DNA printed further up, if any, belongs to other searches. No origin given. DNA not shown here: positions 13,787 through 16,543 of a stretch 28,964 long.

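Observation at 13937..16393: Decaheme lipoprotein with MtrC/OmcA-like four-domain layout inside a Geobacter-style porin-cytochrome cluster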

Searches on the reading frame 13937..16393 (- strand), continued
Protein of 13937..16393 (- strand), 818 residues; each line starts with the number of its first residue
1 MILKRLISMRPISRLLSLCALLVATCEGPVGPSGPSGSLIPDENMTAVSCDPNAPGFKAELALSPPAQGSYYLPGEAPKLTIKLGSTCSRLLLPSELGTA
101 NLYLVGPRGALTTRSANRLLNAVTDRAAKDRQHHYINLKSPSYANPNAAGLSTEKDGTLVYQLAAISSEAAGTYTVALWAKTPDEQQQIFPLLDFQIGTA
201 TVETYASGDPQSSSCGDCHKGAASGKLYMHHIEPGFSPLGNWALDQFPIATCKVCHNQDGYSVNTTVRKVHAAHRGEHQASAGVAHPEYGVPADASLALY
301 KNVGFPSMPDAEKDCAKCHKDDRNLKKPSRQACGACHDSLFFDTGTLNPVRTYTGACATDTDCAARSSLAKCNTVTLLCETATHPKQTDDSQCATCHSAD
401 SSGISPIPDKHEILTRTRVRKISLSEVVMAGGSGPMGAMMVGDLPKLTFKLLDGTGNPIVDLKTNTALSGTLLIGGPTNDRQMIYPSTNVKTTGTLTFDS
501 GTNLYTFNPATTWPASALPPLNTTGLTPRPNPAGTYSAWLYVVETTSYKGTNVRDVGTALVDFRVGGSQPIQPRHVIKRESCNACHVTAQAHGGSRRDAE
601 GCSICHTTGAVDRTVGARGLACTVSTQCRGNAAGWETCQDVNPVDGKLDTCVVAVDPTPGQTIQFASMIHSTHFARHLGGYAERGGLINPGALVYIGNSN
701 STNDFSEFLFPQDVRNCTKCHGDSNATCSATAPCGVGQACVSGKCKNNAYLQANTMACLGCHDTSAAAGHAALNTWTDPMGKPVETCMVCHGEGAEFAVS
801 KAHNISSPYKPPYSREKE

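Call 19: find_related_loci(query=window:13937-16393:-, collection=genome_contigs, flank=10000)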
Query window:13937-16393:- (818 aa) in genome_contigs; peptide patterns used: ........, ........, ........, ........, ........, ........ (x = any residue, [..] = any of these).
49 stretches matched a pattern; 6 encode a relative of the query (tblastn E <= 1e-3); 6 distinct loci.
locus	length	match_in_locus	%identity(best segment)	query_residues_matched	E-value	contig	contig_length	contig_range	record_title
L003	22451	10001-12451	74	1-818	0e+0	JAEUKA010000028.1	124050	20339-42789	MAG: Myxococcales bacterium isolate new MAG-83 k141_2316417, whole genome shotgun sequence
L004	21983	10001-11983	29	56-815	1e-78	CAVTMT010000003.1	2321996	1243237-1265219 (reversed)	MAG: uncultured bacterium isolate MFD05942.bin.1.375 genome assembly, contig: contig_21679, whole genome shotgun sequenc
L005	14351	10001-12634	27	194-803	3e-26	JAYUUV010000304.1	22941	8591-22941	MAG: Planctomycetota bacterium isolate GL124_DN_concoct_187 GL124_DN_concoct_187_303, whole genome shotgun sequence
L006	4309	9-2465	29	172-811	3e-24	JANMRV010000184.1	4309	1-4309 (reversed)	MAG: Planctomycetota bacterium isolate SOY_30_concoct_206_sub SOY_30_k141_1831609, whole genome shotgun sequence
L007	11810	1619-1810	35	662-724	8e-5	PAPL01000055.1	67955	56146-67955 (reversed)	MAG: Verrucomicrobiales bacterium isolate SP164 118394, whole genome shotgun sequence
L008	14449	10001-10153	38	673-724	1e-4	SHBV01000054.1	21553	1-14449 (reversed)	MAG: Verrucomicrobiaceae bacterium isolate MED-G183 Verrucomicrobiaceae-MED-G183-C54, whole genome shotgun sequence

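Call 23: predict_structure(alignment_id=A1)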
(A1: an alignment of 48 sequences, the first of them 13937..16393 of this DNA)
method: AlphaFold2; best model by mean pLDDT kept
length: 818 residues; sequences in the alignment: 48
mean_pLDDT: 84.0   pTM: 0.77
mean pLDDT of the five models: 84.0, 83.7, 83.3, 75.9, 74.2
residues with pLDDT >= 90: 355; 70-90: 373; 50-70: 36; < 50: 54
segments of 3 or more residues with pLDDT < 50: 1-49, 52-55
pLDDT, mean of each block of 10 residues (from residue 1): 36 43 34 32 38 65 95 97 87 91 90 88 88 92 90 93 95 95 89 96 88 86 85 84 89 84 76 78 70 77 64 75 74 68 76 82 81 88 83 85 82 84 96 96 98 97 95 94 93 96 97 95 86 95 88 89 94 88 80 83 92 92 93 93 91 93 92 86 89 88 79 83 90 91 92 88 91 83 83 89 80 66
secondary structure, 60 per line:
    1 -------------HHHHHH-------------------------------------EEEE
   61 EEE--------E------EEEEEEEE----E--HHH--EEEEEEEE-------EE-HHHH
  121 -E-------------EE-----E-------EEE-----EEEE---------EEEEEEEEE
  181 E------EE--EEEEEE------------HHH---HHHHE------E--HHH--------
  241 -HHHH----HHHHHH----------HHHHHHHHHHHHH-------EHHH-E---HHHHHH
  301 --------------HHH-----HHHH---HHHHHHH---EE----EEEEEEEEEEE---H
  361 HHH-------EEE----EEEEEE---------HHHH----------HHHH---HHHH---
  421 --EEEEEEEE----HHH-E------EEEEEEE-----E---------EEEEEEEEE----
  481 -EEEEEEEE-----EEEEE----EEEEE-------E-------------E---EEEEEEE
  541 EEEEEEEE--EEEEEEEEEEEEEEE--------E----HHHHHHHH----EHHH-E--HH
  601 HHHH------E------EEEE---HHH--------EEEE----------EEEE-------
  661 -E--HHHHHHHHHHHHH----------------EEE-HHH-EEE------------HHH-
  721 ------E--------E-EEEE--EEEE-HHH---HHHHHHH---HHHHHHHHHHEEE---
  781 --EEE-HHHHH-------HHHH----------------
elements in order (helices of 4 or more, strands of 3 or more residues): H14-19 E57-63 E79-86 E99-106 H117-120 E151-153 E159-162 E172-181 E192-197 H216-219 H242-245 H250-255 H266-278 H295-300 H323-326 H330-336 E346-356 H360-363 E371-373 E378-383 H393-396 H407-410 H414-417 E423-430 E446-452 E468-476 E482-489 E495-499 E504-508 E534-548 E551-565 H579-586 H599-604 E618-621 E636-639 E650-653 H665-677 E694-696 E702-704 E738-741 E744-747 H755-761 H765-774 E775-777 E783-785 H787-791 H799-802

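Call 25: fold_search(model_id=the predicted structure, library=pdb)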
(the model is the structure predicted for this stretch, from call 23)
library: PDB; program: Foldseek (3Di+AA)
matches with E <= 10: 1726; with E <= 0.001: 68
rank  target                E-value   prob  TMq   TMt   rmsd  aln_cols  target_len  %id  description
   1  6qyc_C                9.7e-19  1.00  0.43  0.55  12.7       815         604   14  Crystal structure of MtrC from Shewanella baltica OS185 (released 2020-04-22)
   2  6qyc_B                5.7e-18  1.00  0.42  0.54  12.6       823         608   14  Crystal structure of MtrC from Shewanella baltica OS185 (released 2020-04-22)
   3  6qyc_A                9.5e-18  1.00  0.40  0.51  12.7       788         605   14  Crystal structure of MtrC from Shewanella baltica OS185 (released 2020-04-22)
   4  4lmh_B                1.9e-16  1.00  0.46  0.52  10.8       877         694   14  Crystal structure of the outer membrane decaheme cytochrome OmcA (released 2014-04-16)
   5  4lmh_C                2.2e-16  1.00  0.45  0.52  11.2       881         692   15  Crystal structure of the outer membrane decaheme cytochrome OmcA (released 2014-04-16)
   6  4lmh_A                1.1e-15  1.00  0.45  0.52  11.2       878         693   14  Crystal structure of the outer membrane decaheme cytochrome OmcA (released 2014-04-16)
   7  3ucp                  1.4e-15  1.00  0.46  0.47  13.6       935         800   14  Outer membrane Endecaheme cytochrome UndA from Shewanella sp. HRCR-6 (released 2012-08-08)
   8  4lmh_D                1.9e-15  1.00  0.45  0.51  11.4       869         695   14  Crystal structure of the outer membrane decaheme cytochrome OmcA (released 2014-04-16)
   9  8qbq                  3.1e-15  1.00  0.37  0.47   8.7       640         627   13  Crystal structure of the outer membrane decaheme cytochrome MtrC (A430Boc-Lys) (released 2024-09-04)
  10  4lm8                  4.0e-15  1.00  0.37  0.46   8.8       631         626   13  Crystal structure of the outer membrane decaheme cytochrome MtrC (released 2015-02-11)
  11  8qc9                  4.8e-15  1.00  0.37  0.47   8.7       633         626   14  Crystal structure of the outer membrane decaheme cytochrome MtrC (A293Boc-Lys) (released 2024-09-04)
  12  7qth                  1.9e-14  1.00  0.37  0.47   8.6       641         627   13  Crystal structure of the Shewanella oneidensis MR1 MtrC mutant C453A (released 2023-01-18)
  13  8qbz                  3.9e-14  1.00  0.37  0.46   8.1       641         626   12  Crystal structure of the outer membrane decaheme cytochrome MtrC (E344Boc-Lys) (released 2024-09-04)
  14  7o7g                  1.5e-13  1.00  0.37  0.47   8.7       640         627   12  Crystal structure of the Shewanella oneidensis MR1 MtrC mutant H561M (released 2021-10-06)
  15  5fo7_A                3.8e-05  0.80  0.10  0.12  27.0       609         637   10  Crystal Structure of Human Complement C3b at 2.8 Angstrom resolution (released 2016-04-06)
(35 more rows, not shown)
